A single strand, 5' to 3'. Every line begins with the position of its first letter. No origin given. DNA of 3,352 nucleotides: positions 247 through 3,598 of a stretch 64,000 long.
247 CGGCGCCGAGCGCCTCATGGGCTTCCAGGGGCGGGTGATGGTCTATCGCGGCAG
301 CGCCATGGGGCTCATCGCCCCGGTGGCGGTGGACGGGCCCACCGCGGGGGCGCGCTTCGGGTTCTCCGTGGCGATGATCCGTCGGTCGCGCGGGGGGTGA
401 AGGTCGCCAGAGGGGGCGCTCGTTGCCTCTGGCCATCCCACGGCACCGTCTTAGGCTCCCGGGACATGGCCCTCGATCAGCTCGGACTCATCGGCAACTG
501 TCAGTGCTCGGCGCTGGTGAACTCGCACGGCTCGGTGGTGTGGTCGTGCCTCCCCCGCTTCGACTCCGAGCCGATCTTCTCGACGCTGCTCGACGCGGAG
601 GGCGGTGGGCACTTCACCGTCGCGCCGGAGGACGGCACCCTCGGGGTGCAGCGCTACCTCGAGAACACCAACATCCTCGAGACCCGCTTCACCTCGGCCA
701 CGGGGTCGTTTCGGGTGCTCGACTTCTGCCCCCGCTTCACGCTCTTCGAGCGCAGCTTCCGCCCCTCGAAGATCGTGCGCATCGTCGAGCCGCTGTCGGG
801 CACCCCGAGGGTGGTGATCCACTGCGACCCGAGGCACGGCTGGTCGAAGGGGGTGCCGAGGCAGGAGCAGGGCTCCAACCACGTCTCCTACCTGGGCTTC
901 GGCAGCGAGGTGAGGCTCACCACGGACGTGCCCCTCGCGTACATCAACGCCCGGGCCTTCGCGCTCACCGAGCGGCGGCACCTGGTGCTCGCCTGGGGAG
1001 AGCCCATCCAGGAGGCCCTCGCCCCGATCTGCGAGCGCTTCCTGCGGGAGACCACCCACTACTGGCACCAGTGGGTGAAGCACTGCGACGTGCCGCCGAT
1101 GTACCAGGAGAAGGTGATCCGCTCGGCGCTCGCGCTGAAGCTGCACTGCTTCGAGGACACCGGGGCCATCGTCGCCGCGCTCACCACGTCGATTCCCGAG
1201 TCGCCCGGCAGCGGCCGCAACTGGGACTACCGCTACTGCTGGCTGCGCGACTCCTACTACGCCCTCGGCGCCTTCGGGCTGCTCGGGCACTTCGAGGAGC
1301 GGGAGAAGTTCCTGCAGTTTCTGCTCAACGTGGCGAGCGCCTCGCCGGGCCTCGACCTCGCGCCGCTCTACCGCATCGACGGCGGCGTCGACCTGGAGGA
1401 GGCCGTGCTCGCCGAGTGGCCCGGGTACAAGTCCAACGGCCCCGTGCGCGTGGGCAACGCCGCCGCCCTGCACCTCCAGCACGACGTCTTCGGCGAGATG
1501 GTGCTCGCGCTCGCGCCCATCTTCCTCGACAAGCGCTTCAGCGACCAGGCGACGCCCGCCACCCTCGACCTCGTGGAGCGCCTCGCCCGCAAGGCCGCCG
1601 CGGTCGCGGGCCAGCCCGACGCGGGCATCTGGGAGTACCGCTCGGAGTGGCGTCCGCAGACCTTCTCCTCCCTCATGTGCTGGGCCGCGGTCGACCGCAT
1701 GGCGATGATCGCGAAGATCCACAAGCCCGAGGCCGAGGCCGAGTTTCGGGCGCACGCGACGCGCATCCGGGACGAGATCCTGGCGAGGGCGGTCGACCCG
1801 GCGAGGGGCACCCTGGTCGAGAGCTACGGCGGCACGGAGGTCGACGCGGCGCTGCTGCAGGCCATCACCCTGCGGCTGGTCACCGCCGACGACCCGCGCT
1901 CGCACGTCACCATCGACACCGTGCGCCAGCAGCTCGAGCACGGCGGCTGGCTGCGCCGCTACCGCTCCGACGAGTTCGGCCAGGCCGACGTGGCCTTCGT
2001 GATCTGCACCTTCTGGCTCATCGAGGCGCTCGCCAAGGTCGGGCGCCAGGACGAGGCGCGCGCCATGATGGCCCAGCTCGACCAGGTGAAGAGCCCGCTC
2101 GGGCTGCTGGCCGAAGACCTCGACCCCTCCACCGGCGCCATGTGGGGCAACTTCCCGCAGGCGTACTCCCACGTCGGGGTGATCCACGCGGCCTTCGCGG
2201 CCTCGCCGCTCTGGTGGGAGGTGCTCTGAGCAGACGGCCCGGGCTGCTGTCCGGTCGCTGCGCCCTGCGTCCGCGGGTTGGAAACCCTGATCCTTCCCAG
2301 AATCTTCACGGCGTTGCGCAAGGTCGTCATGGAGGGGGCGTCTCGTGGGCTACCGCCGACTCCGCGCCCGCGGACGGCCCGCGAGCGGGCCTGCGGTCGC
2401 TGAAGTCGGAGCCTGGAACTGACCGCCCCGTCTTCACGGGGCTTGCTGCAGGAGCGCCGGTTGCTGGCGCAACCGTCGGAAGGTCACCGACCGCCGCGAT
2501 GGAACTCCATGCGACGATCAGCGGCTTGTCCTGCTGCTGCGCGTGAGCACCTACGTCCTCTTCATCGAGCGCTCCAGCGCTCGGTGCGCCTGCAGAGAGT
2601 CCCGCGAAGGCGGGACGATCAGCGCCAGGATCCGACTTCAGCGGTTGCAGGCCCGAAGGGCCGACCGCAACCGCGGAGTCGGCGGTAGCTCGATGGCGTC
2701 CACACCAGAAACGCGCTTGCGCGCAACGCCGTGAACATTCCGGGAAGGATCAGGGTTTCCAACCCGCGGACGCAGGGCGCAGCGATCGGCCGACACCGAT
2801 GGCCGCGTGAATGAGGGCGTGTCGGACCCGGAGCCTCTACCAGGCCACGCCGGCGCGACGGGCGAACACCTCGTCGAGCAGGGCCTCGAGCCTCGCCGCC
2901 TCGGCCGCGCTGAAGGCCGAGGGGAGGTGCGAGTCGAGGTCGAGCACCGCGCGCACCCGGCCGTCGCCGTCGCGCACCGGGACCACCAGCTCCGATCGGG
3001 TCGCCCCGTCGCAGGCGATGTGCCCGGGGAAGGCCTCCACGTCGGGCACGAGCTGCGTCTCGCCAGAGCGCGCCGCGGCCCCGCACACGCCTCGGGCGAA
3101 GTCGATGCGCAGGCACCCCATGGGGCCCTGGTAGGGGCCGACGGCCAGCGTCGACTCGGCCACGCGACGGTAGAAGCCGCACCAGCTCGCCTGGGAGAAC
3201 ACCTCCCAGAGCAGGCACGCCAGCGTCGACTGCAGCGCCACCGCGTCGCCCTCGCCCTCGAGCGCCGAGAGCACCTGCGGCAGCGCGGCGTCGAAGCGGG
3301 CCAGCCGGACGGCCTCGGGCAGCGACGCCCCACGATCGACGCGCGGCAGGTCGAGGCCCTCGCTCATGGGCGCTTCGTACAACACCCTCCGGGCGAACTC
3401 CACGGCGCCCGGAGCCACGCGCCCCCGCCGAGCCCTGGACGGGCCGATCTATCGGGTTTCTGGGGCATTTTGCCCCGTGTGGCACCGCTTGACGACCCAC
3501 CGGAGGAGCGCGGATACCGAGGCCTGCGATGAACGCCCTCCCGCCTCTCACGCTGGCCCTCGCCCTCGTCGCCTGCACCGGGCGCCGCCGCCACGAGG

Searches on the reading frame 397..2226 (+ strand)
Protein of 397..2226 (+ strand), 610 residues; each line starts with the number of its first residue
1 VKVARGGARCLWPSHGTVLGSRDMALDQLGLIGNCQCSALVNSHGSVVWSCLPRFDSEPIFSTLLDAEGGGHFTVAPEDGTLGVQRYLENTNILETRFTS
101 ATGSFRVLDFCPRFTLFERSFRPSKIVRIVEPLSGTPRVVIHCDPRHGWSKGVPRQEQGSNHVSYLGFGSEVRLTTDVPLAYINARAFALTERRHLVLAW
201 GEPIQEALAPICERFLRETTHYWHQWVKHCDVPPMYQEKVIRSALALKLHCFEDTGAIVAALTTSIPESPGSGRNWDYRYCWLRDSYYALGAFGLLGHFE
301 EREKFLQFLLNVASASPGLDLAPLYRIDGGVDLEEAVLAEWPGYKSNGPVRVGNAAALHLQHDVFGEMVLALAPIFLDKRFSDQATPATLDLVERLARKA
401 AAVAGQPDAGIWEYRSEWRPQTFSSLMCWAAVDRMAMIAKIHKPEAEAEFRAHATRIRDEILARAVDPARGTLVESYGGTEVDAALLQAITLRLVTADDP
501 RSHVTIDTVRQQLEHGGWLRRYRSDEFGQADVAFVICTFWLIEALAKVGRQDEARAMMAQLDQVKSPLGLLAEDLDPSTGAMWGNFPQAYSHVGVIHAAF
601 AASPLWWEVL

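Call 14: search_protein_families(library=pfam, proteins=[window:397-2226:+], max_evalue=0.01)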
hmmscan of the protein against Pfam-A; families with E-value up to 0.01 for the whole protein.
window:397-2226:+ (610 aa): 3 families
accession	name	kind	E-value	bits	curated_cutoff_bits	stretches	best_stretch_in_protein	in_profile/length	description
PF00723.27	Glyco_hydro_15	-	1.2e-44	153.4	22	1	235-599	2-426/427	Glycosyl hydrolases family 15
PF19291.4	TREH_N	-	1e-17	64.5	23.1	1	18-154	7-133/211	Trehalase-like, N-terminal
PF22422.2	MGH1-like_GH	-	1.9e-05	24.8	27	0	397-517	155-269/356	Mannosylglycerate hydrolase MGH1-like glycoside hydrolase domain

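Call 58: find_homologous_proteins(query=window:397-2226:+, max_evalue=1e-100)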
Query window:397-2226:+ (610 aa): 7162 proteins with E <= 1e-100 among 8000 candidates; the best 120 are listed.
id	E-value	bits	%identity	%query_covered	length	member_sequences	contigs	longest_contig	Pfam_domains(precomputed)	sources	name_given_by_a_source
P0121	0.0e+0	1211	88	96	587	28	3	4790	PF19291.5,PF00723.28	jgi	jgi:GH15 family glucan-1,4-alpha-glucosidase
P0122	0.0e+0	1170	84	96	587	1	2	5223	PF19291.5,PF00723.28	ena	-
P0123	0.0e+0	1120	80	96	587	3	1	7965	PF19291.5,PF00723.28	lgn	-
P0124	0.0e+0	1027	73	96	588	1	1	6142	PF19291.5,PF00723.28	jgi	jgi:GH15 family glucan-1,4-alpha-glucosidase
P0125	0.0e+0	1023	74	96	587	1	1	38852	PF19291.5,PF00723.28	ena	-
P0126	0.0e+0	1021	74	96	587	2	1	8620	PF19291.5,PF00723.28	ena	-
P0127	0.0e+0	1017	72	96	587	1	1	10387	PF19291.5,PF00723.28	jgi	jgi:GH15 family glucan-1,4-alpha-glucosidase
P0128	0.0e+0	1012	74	96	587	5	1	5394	PF19291.5,PF00723.28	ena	-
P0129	1.4e-298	1010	73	96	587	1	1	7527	PF19291.5,PF00723.28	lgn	-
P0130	4.2e-297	1005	71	96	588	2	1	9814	PF19291.5,PF00723.28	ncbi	-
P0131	1.5e-296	1003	72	96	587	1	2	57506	PF19291.5,PF00723.28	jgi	jgi:GH15 family glucan-1,4-alpha-glucosidase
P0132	1.2e-294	997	72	96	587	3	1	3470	PF19291.5,PF00723.28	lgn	-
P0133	3.8e-294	995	71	96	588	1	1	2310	PF19291.5,PF00723.28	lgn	-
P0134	6.0e-294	994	71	96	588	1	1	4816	PF19291.5,PF00723.28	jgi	jgi:GH15 family glucan-1,4-alpha-glucosidase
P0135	2.2e-292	989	73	92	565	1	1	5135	PF19291.5,PF00723.28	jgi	-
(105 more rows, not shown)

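Call 59: find_encoding_contigs(protein=P0121, flank=3000, max_places=3)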
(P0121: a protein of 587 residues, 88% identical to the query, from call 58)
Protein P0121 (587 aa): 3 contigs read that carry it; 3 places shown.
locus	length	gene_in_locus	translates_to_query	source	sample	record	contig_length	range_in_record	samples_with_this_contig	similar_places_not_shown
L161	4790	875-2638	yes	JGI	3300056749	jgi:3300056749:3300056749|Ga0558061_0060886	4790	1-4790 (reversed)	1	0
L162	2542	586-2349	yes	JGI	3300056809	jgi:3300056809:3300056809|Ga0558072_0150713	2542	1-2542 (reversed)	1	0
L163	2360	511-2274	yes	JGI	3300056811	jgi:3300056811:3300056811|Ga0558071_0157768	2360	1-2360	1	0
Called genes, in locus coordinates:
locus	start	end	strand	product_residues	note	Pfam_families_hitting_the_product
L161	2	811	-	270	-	?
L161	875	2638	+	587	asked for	PF19291:TREH_N, PF00723:Glyco_hydro_15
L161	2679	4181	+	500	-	PF00672:HAMP, PF26769:HAMP_PhoQ (weak), PF00512:HisKA, PF02518:HATPase_c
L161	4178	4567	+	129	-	PF00072:Response_reg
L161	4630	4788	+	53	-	?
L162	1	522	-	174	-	?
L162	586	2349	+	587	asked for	PF19291:TREH_N, PF00723:Glyco_hydro_15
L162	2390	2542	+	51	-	?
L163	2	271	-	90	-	?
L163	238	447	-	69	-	-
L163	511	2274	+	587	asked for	PF19291:TREH_N, PF00723:Glyco_hydro_15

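Call 60: find_encoding_contigs(protein=P0122, flank=3000, max_places=3)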
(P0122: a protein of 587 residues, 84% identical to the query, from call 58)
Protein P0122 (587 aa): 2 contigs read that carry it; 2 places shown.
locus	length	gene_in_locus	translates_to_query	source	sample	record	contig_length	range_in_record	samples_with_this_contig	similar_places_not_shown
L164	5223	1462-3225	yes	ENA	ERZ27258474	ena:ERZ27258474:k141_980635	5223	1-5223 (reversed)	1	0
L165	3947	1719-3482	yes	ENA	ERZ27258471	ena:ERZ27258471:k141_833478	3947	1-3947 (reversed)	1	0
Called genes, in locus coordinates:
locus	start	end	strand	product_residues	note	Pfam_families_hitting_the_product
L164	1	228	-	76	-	?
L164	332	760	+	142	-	PF13577:SnoaL_4, PF12680:SnoaL_2, PF13474:SnoaL_3, PF14534:DUF4440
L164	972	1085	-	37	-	PF00982:Glyco_transf_20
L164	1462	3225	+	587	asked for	PF19291:TREH_N, PF00723:Glyco_hydro_15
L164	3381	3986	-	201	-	PF12802:MarR_2, PF01047:MarR, PF13463:HTH_27 (weak)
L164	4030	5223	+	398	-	?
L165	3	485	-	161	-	?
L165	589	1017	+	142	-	PF13577:SnoaL_4, PF12680:SnoaL_2, PF13474:SnoaL_3, PF14534:DUF4440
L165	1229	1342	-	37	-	PF00982:Glyco_transf_20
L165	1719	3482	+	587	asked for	PF19291:TREH_N, PF00723:Glyco_hydro_15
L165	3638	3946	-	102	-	?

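Call 61: find_encoding_contigs(protein=P0123, flank=3000, max_places=2)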
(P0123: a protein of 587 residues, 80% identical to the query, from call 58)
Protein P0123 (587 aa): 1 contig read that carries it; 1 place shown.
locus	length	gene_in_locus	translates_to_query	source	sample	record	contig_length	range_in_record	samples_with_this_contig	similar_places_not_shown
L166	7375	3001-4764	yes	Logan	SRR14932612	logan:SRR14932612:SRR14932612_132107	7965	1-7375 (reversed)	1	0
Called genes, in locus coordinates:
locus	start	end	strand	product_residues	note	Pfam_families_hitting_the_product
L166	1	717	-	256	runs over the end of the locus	PF02358:Trehalose_PPase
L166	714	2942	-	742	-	PF00982:Glyco_transf_20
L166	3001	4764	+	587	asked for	PF19291:TREH_N, PF00723:Glyco_hydro_15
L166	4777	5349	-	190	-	-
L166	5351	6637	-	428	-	-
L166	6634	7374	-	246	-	?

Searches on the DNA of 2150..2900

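Call 19: search_rna_families(source=window, start=2150, end=2900, threshold=evalue, max_evalue=5)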
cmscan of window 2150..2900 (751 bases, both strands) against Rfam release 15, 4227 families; matches with E-value up to 5: 2.
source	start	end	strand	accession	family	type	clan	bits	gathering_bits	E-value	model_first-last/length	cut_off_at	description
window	2411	2484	+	RF02791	CcsR1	Gene; sRNA;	-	16.3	65.3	0.32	1-83/83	no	Conserved CCUCCUCCC motif stress-induced RNA 1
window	2446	2595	-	RF01390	isrG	Gene; sRNA;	-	10.1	100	2.8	124-210/279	no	isrG Hfq binding RNA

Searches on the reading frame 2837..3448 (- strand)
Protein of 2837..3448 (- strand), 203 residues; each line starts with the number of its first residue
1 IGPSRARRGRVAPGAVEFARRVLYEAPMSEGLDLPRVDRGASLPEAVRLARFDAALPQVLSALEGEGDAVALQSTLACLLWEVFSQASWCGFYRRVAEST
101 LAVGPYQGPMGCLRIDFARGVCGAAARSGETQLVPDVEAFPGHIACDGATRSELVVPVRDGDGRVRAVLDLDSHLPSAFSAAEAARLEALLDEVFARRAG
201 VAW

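Call 56: search_protein_families(library=pfam, alignment_id=A3, max_evalue=0.00001)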
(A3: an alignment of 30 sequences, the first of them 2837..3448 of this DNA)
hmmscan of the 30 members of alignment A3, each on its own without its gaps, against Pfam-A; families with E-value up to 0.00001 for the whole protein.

A. member 1, window:2837-3448:- (203 aa): 2 families
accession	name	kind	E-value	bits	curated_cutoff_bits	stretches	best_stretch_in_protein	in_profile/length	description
PF13185.12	GAF_2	-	3.1e-10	40.8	28.6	1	85-192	20-129/136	GAF domain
PF01590.32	GAF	-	5.3e-10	40.4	22.4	1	85-202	17-132/133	GAF domain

B. families by the number of members that match (of 30 scanned): 34 families (the first 25 are shown)
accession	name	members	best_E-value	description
PF00498.31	FHA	2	6.8e-15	FHA domain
PF12228.14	DUF3604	1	4.2e-163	Protein of unknown function (DUF3604)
PF00925.25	GTP_cyclohydro2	1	7.5e-69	GTP cyclohydrolase II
PF00158.32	Sigma54_activat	1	1.9e-65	Sigma-54 interaction domain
PF13531.11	SBP_bac_11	1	1.8e-54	Bacterial extracellular solute-binding protein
PF00933.27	Glyco_hydro_3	1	9.5e-49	Glycosyl hydrolase family 3 N terminal domain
PF00069.31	Pkinase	1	7.9e-47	Protein kinase domain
PF01915.27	Glyco_hydro_3_C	1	5.5e-43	Glycosyl hydrolase family 3 C-terminal domain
PF16576.10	HlyD_D23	1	2.8e-42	Barrel-sandwich domain of CusB or HlyD membrane-fusion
PF07714.23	PK_Tyr_Ser-Thr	1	3.5e-30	Protein tyrosine and serine/threonine kinase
PF02321.23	OEP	1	6.8e-28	Outer membrane efflux protein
PF00656.27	Peptidase_C14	1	1.2e-22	Caspase domain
PF00126.33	HTH_1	1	1.4e-20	Bacterial regulatory helix-turn-helix protein, lysR family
PF14310.12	Fn3-like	1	1.6e-20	Fibronectin type III-like domain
PF14532.12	Sigma54_activ_2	1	2e-20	Sigma-54 interaction domain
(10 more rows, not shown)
